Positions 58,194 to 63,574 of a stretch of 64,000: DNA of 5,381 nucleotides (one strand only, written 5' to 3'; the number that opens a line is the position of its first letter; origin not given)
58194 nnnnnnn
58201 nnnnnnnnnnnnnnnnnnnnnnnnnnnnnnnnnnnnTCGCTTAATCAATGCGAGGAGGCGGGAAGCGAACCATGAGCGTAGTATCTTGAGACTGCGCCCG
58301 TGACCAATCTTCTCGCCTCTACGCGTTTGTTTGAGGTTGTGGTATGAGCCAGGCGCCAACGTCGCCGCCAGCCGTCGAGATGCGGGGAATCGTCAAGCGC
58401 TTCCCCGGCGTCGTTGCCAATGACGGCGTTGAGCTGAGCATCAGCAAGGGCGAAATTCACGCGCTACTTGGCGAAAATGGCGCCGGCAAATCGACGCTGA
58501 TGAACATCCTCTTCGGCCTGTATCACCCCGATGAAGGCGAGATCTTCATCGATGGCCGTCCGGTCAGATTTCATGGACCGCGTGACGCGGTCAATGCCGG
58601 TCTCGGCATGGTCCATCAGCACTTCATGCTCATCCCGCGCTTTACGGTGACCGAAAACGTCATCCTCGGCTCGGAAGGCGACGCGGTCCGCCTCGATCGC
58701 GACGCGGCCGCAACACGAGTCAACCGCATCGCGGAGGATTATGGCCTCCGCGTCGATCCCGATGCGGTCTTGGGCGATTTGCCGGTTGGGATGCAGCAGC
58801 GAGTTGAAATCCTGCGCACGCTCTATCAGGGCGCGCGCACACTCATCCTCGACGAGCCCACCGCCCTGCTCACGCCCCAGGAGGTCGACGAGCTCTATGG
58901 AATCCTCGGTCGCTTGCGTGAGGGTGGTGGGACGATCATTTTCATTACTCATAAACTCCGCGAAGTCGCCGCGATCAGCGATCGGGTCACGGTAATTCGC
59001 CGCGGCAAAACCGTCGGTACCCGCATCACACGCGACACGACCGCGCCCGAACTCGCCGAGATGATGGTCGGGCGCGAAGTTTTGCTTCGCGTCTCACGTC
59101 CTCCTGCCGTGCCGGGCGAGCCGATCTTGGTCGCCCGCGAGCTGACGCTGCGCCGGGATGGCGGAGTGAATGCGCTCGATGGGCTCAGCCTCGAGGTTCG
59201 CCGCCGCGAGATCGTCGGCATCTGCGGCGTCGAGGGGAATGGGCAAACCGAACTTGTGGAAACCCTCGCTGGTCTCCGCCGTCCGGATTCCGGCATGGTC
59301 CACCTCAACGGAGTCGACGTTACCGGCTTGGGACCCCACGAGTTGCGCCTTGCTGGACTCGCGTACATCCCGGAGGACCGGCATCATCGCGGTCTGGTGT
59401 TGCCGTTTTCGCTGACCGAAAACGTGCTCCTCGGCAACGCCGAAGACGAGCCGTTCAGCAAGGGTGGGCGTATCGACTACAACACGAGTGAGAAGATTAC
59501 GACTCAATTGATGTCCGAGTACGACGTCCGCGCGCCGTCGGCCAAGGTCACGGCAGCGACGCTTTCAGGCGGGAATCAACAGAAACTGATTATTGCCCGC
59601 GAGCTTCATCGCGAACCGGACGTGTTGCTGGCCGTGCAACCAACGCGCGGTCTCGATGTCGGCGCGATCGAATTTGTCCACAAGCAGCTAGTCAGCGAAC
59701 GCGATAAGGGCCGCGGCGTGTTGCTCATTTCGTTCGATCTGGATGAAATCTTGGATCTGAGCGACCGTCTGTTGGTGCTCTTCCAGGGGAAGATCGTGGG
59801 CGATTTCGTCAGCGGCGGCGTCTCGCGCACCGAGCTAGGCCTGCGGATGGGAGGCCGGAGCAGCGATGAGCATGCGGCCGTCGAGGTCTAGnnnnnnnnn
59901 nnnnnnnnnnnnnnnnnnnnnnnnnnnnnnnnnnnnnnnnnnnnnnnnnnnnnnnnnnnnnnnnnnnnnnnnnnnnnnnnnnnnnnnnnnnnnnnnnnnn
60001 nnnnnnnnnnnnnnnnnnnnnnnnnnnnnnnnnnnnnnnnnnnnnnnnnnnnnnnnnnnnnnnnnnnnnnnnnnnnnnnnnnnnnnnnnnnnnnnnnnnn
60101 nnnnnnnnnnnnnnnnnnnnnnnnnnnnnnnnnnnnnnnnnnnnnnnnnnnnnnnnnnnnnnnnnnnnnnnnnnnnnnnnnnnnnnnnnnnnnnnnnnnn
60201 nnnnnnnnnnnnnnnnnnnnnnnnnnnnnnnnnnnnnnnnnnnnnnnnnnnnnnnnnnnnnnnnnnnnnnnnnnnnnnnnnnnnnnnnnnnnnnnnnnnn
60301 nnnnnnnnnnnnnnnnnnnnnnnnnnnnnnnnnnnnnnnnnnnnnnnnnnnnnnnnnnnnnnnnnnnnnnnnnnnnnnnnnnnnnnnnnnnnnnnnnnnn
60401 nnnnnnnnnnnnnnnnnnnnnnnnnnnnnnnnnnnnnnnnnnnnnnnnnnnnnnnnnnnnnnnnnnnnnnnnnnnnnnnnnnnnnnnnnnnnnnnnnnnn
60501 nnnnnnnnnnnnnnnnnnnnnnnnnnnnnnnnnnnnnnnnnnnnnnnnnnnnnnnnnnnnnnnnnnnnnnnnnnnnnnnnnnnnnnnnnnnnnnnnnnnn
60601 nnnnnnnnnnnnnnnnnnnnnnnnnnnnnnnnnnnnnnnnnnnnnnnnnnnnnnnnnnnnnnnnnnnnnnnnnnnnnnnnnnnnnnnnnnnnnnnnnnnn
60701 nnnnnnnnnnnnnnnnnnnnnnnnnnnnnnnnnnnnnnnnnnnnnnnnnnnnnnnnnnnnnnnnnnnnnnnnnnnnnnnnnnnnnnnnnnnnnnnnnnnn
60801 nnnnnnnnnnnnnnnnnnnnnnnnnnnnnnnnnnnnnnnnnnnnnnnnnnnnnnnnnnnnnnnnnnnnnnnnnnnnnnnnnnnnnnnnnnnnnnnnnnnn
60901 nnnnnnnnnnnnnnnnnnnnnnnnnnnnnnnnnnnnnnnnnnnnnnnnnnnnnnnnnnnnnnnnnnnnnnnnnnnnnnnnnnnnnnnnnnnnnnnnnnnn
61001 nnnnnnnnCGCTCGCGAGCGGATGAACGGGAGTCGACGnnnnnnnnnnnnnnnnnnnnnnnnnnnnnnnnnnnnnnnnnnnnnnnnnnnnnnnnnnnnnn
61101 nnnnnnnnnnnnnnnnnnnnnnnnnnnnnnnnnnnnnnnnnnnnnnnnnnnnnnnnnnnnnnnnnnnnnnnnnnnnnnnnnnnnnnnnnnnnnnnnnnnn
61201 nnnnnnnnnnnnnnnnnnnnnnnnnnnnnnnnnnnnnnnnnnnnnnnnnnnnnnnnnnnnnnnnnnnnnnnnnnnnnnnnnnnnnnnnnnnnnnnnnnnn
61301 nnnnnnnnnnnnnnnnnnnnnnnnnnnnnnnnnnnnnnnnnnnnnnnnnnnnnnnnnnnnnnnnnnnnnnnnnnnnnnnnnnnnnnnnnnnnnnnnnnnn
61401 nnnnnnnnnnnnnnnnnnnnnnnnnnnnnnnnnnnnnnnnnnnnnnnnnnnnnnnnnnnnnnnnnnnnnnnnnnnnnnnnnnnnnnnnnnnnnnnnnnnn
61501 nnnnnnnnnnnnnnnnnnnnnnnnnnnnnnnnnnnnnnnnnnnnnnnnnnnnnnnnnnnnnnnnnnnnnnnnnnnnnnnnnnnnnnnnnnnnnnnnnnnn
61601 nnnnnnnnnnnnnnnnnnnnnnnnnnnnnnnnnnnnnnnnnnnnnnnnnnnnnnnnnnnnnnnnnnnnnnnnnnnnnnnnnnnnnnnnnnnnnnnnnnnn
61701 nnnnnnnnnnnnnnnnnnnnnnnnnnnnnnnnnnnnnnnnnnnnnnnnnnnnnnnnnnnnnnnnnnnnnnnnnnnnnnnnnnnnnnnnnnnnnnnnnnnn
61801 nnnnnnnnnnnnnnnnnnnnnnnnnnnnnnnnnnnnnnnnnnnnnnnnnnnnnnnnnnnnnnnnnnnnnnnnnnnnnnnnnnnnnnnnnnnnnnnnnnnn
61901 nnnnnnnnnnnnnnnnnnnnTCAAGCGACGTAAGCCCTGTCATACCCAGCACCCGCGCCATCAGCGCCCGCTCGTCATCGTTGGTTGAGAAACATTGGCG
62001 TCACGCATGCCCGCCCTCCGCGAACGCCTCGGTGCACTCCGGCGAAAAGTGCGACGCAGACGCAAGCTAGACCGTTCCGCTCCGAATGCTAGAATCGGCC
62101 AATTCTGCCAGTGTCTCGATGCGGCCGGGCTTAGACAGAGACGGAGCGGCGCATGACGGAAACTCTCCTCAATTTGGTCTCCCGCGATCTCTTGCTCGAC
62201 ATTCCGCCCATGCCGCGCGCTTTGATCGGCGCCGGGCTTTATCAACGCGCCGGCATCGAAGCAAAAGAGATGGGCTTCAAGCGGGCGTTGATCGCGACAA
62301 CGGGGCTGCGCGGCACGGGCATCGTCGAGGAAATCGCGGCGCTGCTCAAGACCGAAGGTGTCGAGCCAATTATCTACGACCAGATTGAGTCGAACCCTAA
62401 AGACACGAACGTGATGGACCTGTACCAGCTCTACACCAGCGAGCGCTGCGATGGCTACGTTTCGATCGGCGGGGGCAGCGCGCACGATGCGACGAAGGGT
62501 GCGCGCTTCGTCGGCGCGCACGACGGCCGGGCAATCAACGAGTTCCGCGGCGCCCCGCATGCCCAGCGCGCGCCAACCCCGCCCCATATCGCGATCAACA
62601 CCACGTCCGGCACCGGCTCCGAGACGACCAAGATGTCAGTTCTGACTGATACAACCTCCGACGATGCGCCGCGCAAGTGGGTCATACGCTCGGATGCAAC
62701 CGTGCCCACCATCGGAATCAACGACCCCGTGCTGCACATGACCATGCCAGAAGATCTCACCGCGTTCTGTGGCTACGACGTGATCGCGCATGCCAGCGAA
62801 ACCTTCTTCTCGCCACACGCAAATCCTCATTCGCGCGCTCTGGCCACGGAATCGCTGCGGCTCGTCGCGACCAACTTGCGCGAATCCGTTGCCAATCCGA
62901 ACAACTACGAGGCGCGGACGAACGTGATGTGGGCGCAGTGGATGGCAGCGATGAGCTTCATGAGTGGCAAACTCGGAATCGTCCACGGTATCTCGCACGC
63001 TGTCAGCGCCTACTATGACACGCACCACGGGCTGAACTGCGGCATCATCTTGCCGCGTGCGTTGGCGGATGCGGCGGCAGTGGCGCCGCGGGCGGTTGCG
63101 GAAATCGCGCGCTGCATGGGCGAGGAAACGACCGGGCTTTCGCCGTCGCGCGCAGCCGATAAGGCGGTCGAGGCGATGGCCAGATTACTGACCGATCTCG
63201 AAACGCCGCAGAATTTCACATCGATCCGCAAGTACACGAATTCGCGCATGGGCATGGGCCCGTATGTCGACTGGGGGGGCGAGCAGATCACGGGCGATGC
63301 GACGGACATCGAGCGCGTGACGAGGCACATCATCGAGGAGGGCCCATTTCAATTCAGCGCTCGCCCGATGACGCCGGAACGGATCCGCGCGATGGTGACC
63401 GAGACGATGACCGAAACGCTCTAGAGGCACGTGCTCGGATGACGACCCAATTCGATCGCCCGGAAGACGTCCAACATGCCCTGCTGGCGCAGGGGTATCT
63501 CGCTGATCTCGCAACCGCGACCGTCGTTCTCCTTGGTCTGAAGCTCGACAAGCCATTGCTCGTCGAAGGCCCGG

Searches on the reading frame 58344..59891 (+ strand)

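Call 24: search_protein_families(library=pfam, max_evalue=0.00001, proteins=[window:58344-59891:+])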
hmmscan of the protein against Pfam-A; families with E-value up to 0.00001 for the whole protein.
window:58344-59891:+ (515 aa): 2 families
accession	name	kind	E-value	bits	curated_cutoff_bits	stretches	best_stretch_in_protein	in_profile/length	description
PF00005.33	ABC_tran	-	6.1e-51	173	25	2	28-174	3-137/137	ABC transporter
PF13304.12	AAA_21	-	3e-07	31.3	27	0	38-59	1-22/304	AAA domain, putative AbiEii toxin, Type IV TA system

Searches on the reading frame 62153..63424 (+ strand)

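Call 24: search_protein_families(library=pfam, max_evalue=0.00001, proteins=[window:62153-63424:+])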
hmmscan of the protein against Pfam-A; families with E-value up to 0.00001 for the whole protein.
window:62153-63424:+ (423 aa): 3 families
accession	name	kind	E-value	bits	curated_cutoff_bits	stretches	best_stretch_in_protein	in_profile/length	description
PF00465.25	Fe-ADH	-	1e-35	123.2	31.3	1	22-192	3-168/168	Iron-containing alcohol dehydrogenase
PF25137.1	ADH_Fe_C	-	4.1e-34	118.4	27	1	203-356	1-152/194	Fe-containing alcohol dehydrogenase family, C-terminal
PF13685.12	Fe-ADH_2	-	6.1e-07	30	28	1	25-117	2-93/149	Iron-containing alcohol dehydrogenase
